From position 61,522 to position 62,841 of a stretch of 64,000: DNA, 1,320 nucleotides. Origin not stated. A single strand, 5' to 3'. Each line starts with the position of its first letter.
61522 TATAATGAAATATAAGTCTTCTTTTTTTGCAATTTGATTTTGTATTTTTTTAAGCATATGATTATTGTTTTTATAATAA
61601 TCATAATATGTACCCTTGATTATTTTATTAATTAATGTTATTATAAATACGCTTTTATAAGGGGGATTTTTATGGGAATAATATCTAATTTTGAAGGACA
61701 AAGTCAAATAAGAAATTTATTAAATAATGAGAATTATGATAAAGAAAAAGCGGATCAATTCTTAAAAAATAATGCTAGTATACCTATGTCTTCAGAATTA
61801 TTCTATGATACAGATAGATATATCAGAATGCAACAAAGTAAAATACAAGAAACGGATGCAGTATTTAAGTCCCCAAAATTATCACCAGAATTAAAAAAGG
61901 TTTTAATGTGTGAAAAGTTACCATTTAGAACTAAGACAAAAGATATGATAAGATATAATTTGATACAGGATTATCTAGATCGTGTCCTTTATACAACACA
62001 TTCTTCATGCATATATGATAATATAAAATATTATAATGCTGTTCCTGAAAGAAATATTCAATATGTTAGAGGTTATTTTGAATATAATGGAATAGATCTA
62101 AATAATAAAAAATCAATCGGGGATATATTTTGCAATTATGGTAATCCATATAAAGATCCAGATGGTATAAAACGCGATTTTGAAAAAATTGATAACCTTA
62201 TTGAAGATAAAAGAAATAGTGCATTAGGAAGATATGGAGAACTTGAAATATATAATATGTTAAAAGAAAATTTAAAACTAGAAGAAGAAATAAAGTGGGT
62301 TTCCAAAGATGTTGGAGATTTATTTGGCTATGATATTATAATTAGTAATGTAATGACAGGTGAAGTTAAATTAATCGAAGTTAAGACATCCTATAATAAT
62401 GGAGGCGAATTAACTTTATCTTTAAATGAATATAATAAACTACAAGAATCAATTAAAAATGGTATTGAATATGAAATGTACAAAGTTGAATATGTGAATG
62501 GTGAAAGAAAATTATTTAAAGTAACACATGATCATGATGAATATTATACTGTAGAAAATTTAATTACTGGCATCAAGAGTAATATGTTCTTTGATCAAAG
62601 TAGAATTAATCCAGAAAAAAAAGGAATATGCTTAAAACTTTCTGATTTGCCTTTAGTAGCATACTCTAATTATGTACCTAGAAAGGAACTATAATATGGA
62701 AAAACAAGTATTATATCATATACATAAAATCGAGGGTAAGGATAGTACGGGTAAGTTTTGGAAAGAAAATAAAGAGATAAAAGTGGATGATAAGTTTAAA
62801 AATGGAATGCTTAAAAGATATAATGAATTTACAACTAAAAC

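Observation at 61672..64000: Paralogous gene pair with DUF3883-like nuclease-fold C-terminus flanking an unknown gene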

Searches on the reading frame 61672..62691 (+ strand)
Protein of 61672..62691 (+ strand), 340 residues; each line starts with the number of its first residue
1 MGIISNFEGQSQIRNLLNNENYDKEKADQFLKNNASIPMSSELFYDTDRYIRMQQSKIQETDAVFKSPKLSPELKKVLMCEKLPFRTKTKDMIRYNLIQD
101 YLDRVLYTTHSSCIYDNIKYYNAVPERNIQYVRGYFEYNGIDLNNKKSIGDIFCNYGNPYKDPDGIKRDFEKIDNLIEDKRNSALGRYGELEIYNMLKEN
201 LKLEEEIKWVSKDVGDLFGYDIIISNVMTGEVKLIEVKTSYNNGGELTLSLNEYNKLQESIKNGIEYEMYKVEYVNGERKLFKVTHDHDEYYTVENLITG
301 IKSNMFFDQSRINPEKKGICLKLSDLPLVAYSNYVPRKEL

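Call 8: search_protein_families(library=pfam, proteins=[window:61672-62691:+], max_evalue=1)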
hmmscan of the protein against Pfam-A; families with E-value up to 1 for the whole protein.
window:61672-62691:+ (340 aa): 1 family
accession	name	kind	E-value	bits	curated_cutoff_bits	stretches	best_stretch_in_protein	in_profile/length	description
PF13020.12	NOV_C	-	1.6e-12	47.8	22.1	1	192-283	4-90/91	Protein NO VEIN, C-terminal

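Call 11: find_encoding_contigs(protein=window:61672-62691:+, flank=10000, max_places=6)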
Protein window:61672-62691:+ (340 aa): 22 contigs read that carry it; 6 places shown.
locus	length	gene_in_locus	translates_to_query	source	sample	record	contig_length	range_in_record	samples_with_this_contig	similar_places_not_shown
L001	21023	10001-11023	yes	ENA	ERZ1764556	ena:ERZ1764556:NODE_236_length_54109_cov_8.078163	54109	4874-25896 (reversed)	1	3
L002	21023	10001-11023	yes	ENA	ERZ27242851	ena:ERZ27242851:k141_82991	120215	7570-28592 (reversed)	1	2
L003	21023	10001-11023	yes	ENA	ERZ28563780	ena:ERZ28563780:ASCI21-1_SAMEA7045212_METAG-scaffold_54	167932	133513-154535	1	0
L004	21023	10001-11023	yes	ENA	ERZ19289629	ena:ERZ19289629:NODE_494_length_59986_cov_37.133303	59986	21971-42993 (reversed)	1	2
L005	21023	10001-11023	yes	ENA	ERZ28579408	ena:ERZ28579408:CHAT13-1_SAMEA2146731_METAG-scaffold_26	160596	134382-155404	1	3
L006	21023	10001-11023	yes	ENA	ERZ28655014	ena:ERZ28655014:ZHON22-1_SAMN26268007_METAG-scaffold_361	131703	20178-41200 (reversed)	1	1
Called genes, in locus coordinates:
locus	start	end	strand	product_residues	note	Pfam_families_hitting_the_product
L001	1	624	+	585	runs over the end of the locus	PF10592:AIPR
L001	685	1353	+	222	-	PF18864:AbiTii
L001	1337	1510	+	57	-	-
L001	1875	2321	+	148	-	-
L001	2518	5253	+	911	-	PF02384:N6_Mtase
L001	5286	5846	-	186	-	-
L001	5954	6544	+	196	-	PF00092:VWA, PF05762:VWA_CoxE (weak), PF13519:VWA_2 (weak)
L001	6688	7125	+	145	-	-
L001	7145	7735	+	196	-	PF04221:RelB, PF00293:NUDIX (weak), PF14815:NUDIX_4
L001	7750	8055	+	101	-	PF12643:MazG-like (weak)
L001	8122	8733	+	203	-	-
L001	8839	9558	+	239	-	PF01391:Collagen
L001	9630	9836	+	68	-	-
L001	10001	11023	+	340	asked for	PF13020:NOV_C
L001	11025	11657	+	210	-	PF10386:DUF2441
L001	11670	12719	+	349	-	-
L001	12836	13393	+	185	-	PF00440:TetR_N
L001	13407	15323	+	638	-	PF12051:DUF3533, PF12698:ABC2_membrane_3, PF06419:COG6_N (faint), PF04136:COG3_N (faint), PF12698:ABC2_membrane_3, PF01061:ABC2_membrane, PF27280:EsaA_helical (weak)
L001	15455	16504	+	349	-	PF17231:DUF5305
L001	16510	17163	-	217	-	PF01048:PNP_UDP_1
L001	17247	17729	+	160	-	-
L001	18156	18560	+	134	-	PF00293:NUDIX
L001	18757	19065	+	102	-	-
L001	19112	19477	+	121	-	-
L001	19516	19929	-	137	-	-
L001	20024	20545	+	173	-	PF06541:ABC_trans_CmpB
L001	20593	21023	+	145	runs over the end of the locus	-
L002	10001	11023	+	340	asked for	PF13020:NOV_C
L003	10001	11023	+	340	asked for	PF13020:NOV_C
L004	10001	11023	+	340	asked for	PF13020:NOV_C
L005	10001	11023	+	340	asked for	PF13020:NOV_C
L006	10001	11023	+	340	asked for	PF13020:NOV_C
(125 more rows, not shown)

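Call 12: find_homologous_proteins(query=window:61672-62691:+)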
Query window:61672-62691:+ (340 aa): 39 proteins with E <= 0.001 among 1137 candidates.
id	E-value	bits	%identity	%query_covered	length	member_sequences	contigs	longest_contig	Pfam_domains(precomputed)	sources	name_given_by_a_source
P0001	1.2e-216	736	97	100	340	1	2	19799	PF13020.13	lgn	-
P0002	1.0e-214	730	96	100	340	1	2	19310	PF13020.13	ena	-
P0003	1.6e-212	723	96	100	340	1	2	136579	PF13020.13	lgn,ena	-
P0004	3.9e-212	722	95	100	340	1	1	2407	PF13020.13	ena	-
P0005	2.4e-208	709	94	100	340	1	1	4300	PF13020.13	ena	-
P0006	6.2e-208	708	94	100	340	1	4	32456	PF13020.13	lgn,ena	-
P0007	5.6e-207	705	94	100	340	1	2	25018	PF13020.13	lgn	-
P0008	1.4e-206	703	93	100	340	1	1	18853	PF13020.13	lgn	-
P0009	2.0e-206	703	93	100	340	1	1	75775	PF13020.13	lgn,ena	-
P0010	7.3e-206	701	93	100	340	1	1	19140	PF13020.13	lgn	-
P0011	7.6e-206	701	93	100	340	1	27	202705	PF13020.13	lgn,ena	-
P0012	1.6e-205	700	93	100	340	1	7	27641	PF13020.13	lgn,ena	-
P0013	2.9e-205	699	93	100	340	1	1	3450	PF13020.13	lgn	-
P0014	1.0e-204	697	93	99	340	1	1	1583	PF13020.13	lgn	-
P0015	1.1e-204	697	93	100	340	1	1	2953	PF13020.13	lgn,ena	-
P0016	1.4e-204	697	92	100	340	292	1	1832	PF13020.13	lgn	-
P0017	3.0e-201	686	91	100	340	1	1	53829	PF13020.13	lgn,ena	-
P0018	5.3e-181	619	84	100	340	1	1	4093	PF13020.13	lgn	-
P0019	1.1e-171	589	80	100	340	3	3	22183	PF13020.13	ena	-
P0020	1.7e-170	585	100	77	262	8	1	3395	PF13020.13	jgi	-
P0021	4.4e-170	583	79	100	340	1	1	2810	PF13020.13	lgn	-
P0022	2.5e-168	578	79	100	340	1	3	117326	PF13020.13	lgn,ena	-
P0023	3.4e-166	571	78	100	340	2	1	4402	PF13020.13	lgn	-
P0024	3.2e-164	564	78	100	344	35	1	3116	PF13020.13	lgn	-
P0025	3.6e-162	557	77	100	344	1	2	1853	PF13020.13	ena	-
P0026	3.6e-161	554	77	100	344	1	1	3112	PF13020.13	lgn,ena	-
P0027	4.6e-160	550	76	100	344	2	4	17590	PF13020.13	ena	-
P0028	7.4e-159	547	93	77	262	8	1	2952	PF13020.13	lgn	-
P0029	2.5e-155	535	73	100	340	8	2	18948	PF13020.13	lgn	-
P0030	5.0e-148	511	78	88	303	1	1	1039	PF13020.13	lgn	-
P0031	1.2e-146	506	71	97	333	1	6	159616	PF13020.13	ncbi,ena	-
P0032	3.0e-146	505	71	97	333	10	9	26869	PF13020.13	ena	-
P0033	4.0e-146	505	69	100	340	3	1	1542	PF13020.13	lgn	-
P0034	9.1e-146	504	77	89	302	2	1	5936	PF13020.13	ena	-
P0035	1.2e-141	490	70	97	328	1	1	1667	PF13020.13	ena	-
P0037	6.2e-137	474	67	100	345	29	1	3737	PF13020.13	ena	-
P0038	1.6e-125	437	61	100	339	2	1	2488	PF13020.13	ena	-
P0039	2.8e-45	173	85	30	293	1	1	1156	PF13020.13,PF07261.17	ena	-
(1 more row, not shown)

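Call 15: search_protein_families(library=pfam, proteins=[L001:11670-12716:+], max_evalue=10)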
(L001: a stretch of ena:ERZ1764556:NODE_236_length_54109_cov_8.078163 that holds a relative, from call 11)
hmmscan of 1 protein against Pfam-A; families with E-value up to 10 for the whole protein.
L001:11670-12716:+ (349 aa): 2 families
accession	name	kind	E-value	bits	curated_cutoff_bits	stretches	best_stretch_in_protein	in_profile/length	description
PF21409.3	Ski2_beta-barrel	-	0.025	15.4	27.9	1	251-287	28-64/88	Ski2, beta-barrel domain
PF06847.16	Arc_PepC_II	-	7.5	7.6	29.9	1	7-54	15-62/93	Archaeal Peptidase A24 C-terminus Type II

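Call 16: search_protein_families(library=padloc, proteins=[window:61672-62691:+, L001:11670-12716:+], max_evalue=1)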
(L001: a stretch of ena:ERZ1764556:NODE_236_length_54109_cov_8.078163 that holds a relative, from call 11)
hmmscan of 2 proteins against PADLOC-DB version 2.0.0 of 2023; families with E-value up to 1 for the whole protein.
window:61672-62691:+ (340 aa): 5 families
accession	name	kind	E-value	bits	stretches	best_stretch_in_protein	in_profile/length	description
PDLC05008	PDC-S36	-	1.8e-14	52.1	1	162-289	135-265/280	-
PDLC03971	TmtA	-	1.3e-06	24.2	1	177-275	1637-1744/1782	-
PDLC03972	TmtA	-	1.5e-06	24.5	1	174-285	1174-1281/1302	-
PDLC03966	TmtA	-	0.0002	17.3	1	178-280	1521-1620/1655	-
PDLC03969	TmtA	-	0.047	9.2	1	219-278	1418-1476/1563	-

L001:11670-12716:+ (349 aa): 2 families
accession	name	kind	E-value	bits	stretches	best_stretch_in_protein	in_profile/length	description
PDLC05008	PDC-S36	-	0.0016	16.2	1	208-271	183-242/280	-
PDLC04072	PD-T4-9_C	-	0.78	7.9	1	275-338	11-74/135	-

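Call 17: search_protein_families(library=ncbifam, proteins=[window:61672-62691:+, L001:11670-12716:+], max_evalue=1)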
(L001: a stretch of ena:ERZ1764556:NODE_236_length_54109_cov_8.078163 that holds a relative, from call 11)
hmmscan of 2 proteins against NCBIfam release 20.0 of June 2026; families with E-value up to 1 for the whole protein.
window:61672-62691:+ (340 aa): 0 families

L001:11670-12716:+ (349 aa): 0 families

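Call 18: search_protein_families(library=phrogs, proteins=[window:61672-62691:+, L001:11670-12716:+], max_evalue=1)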
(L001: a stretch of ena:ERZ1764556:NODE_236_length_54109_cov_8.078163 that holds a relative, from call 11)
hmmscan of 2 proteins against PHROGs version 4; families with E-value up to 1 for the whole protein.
window:61672-62691:+ (340 aa): 0 families

L001:11670-12716:+ (349 aa): 1 family
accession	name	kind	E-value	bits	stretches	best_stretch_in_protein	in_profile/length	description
phrog_25521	-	unknown function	0.64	11.2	0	11-44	22-54/70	-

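Call 21: search_dna_similar(query=window:61672-62691:+, collection=plasmids, mode=protein, max_evalue=0.001)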
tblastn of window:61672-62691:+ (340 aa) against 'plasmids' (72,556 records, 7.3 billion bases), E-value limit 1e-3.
No match.

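Call 22: search_dna_similar(query=window:61672-62691:+, collection=phages, mode=protein, max_evalue=0.001)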
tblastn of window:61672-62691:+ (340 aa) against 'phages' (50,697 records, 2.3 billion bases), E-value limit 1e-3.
No match.

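Call 23: find_homologous_proteins(query=L001:11670-12716:+)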
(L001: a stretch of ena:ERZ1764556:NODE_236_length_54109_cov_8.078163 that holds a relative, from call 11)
Query L001:11670-12716:+ (349 aa): 15 proteins with E <= 0.001 among 3237 candidates.
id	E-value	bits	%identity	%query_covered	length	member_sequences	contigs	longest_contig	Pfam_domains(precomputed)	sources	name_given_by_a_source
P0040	6.1e-223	757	100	100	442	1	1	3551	-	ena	-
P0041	1.0e-222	756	100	100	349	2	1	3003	-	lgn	-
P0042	5.8e-219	744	98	100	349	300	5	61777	-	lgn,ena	-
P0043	3.0e-213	725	97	100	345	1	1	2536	PF13020.13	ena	-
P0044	5.3e-212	721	96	100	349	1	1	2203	-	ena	-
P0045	1.7e-210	716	94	100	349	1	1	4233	-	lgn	-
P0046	8.4e-205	698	93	100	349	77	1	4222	-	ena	-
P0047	1.6e-198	677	91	99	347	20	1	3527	-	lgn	-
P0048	2.8e-194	663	87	100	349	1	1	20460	-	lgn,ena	-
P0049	1.2e-122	427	100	57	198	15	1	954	-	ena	-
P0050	1.2e-99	352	87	54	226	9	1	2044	-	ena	-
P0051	2.5e-93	331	83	58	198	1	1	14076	-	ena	-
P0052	5.9e-72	261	91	40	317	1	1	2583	-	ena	-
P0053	3.2e-68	249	91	37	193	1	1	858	-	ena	-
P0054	4.9e-67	245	85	41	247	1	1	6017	-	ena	-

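Call 24: find_related_loci(query=window:61672-62691:+, collection=genome_contigs, flank=10000)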
Query window:61672-62691:+ (340 aa) in genome_contigs; peptide patterns used: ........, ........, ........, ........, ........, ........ (x = any residue, [..] = any of these).
64 stretches matched a pattern; 1 encode a relative of the query (tblastn E <= 1e-3); 1 distinct loci.
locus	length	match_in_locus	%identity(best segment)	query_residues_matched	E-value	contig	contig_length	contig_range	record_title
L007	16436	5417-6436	80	1-340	0e+0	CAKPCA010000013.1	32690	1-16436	MAG: uncultured Bacilli bacterium isolate REFINED_METABAT215_TOP10_CONTIGS_1500_ASSEMBLY_K77_MERGED__Hadza_MoBio_hadza-I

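Call 35: find_encoding_contigs(protein=P0031, flank=5000, max_places=3)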
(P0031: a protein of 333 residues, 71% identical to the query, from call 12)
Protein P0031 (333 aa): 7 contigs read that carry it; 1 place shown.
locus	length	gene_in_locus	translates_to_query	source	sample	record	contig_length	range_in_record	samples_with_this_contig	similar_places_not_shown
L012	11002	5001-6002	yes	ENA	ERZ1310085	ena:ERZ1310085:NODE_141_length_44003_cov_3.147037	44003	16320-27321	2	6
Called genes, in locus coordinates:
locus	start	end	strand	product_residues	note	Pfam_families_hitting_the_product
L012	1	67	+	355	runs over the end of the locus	-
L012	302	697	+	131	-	PF00293:NUDIX, PF14815:NUDIX_4 (weak)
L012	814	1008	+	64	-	-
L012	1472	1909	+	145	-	-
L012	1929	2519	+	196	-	PF04221:RelB, PF00293:NUDIX (weak), PF14815:NUDIX_4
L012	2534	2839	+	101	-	PF12643:MazG-like (weak)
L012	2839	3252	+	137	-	-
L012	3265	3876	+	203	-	-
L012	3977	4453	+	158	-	-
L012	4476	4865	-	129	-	PF03167:UDG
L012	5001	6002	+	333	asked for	PF13020:NOV_C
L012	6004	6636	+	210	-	PF10386:DUF2441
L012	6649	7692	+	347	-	-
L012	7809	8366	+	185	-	PF00440:TetR_N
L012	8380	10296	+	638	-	PF12051:DUF3533, PF12698:ABC2_membrane_3, PF06419:COG6_N (faint), PF04136:COG3_N (faint), PF12698:ABC2_membrane_3, PF01061:ABC2_membrane, PF27280:EsaA_helical (weak)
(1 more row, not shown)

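Call 36: find_encoding_contigs(protein=P0038, flank=5000, max_places=2)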
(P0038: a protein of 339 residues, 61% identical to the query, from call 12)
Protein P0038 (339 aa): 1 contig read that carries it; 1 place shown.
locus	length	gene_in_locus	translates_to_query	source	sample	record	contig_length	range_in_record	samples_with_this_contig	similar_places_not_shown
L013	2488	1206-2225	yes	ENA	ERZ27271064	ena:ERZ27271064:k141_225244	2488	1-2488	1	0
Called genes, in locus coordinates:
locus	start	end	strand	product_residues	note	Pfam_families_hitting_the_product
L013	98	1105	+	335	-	PF01391:Collagen, PF18573:BclA_C (weak)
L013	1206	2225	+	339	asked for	PF13020:NOV_C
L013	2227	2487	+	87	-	?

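Call 37: find_encoding_contigs(protein=P0022, flank=5000, max_places=3)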
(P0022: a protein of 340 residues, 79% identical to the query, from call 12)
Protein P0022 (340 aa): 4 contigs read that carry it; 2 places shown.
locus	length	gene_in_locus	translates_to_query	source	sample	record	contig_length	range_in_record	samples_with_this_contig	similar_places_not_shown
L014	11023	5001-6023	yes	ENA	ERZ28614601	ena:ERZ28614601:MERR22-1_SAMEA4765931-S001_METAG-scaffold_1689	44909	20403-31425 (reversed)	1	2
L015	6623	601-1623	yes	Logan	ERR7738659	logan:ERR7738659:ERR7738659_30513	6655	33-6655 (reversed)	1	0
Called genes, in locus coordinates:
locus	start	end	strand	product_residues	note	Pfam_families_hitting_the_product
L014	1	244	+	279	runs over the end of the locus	PF19952:DUF6414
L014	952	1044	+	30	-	-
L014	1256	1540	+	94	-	PF07508:Recombinase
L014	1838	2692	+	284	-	PF02498:Bro-N (weak)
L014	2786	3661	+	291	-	PF07719:TPR_2 (faint), PF13428:TPR_14 (faint), PF14559:TPR_19 (faint), PF25062:ARM_TT21_N (weak)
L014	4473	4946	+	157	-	-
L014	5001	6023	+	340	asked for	PF13020:NOV_C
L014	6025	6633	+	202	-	PF10386:DUF2441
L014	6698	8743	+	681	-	PF00270:DEAD (faint), PF00580:UvrD-helicase, PF02562:PhoH (faint), PF09848:SLFN-g3_helicase (faint), PF13245:AAA_19, PF13538:UvrD_C_2 (faint)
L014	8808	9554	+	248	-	PF02535:Zip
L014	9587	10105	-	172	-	PF18955:DUF5698, PF10035:DUF2179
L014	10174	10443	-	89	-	-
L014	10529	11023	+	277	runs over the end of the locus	PF07934:OGG_N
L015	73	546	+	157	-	-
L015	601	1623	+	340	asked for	PF13020:NOV_C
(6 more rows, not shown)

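Call 46: search_solved_structures(query=A4, max_evalue=1, show_alignments=2)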
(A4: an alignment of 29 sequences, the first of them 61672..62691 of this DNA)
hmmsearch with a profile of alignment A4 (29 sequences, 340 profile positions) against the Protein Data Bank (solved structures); distinct sequences matched with E-value up to 1: 0.

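Call 56: predict_structure(alignment_id=A4)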
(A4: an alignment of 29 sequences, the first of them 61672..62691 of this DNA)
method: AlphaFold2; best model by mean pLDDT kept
length: 340 residues; sequences in the alignment: 29
mean_pLDDT: 82.2   pTM: 0.75
mean pLDDT of the five models: 82.2, 81.8, 81.2, 79.5, 65.2
residues with pLDDT >= 90: 108; 70-90: 188; 50-70: 24; < 50: 20
segments of 3 or more residues with pLDDT < 50: 157-160, 325-340
pLDDT, mean of each block of 10 residues (from residue 1): 85 94 93 88 95 92 91 87 79 88 75 67 88 86 77 60 68 78 80 90 91 80 89 89 80 87 90 80 91 89 88 88 54 38
secondary structure, 60 per line:
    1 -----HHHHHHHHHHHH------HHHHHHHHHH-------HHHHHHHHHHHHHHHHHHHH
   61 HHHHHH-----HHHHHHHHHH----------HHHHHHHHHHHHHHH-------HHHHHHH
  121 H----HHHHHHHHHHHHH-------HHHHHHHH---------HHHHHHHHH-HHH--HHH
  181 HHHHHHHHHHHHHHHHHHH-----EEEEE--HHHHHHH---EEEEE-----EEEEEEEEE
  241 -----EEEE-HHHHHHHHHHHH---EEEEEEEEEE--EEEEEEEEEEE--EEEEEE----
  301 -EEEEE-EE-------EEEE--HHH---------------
elements in order: H6-17 H24-33 H41-66 H72-81 H92-106 H114-121 H126-138 H146-153 H163-171 H178-199 E205-209 H212-218 E222-226 E232-240 E246-249 H251-262 E266-275 E278-288 E291-296 E302-306 E317-320

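Call 77: search_protein_families(library=padloc, proteins=[L014:6698-8740:+, L014:4473-4943:+], max_evalue=0.01)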
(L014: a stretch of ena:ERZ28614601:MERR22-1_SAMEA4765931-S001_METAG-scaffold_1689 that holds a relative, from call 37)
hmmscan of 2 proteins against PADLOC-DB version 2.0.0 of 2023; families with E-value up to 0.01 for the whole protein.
L014:6698-8740:+ (681 aa): 22 families
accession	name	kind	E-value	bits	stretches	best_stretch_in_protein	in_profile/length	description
PDLC00104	GajB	-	2.4e-14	51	1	469-620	169-326/574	UrvD helicase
PDLC00127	GajB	-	5.6e-14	49.5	2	464-618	200-366/594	UrvD helicase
PDLC00129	GajB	-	8.9e-14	49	1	468-608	229-367/594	UrvD helicase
PDLC00122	GajB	-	1.8e-13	48.3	3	630-678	423-471/502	UrvD helicase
PDLC00132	GajB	-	3.1e-13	47.2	2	462-612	212-374/625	UrvD helicase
PDLC00106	GajB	-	1.2e-12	45.1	2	467-600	207-344/577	UrvD helicase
PDLC00103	GajB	-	9.8e-12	42.6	2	431-603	174-360/612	UrvD helicase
PDLC00121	GajB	-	4.1e-11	40.1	1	464-609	201-353/565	UrvD helicase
PDLC01087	C3a187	-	7.3e-11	39.6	2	197-272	194-264/559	NERD+UvrD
PDLC00117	GajB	-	1.9e-10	37.9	2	468-611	221-372/604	UrvD helicase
PDLC00142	GajB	-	1.3e-09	35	1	469-600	219-348/583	UrvD helicase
PDLC00144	GajB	-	2e-09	34.6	2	461-555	153-252/559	UrvD helicase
PDLC00114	GajB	-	6.6e-09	32.9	1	466-600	216-362/635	UrvD helicase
PDLC00123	GajB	-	1e-08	32.3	1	467-603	178-319/540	UrvD helicase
PDLC04140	mad8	-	1.5e-08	32.6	1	214-490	28-218/314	mads_8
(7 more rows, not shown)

L014:4473-4943:+ (157 aa): 0 families
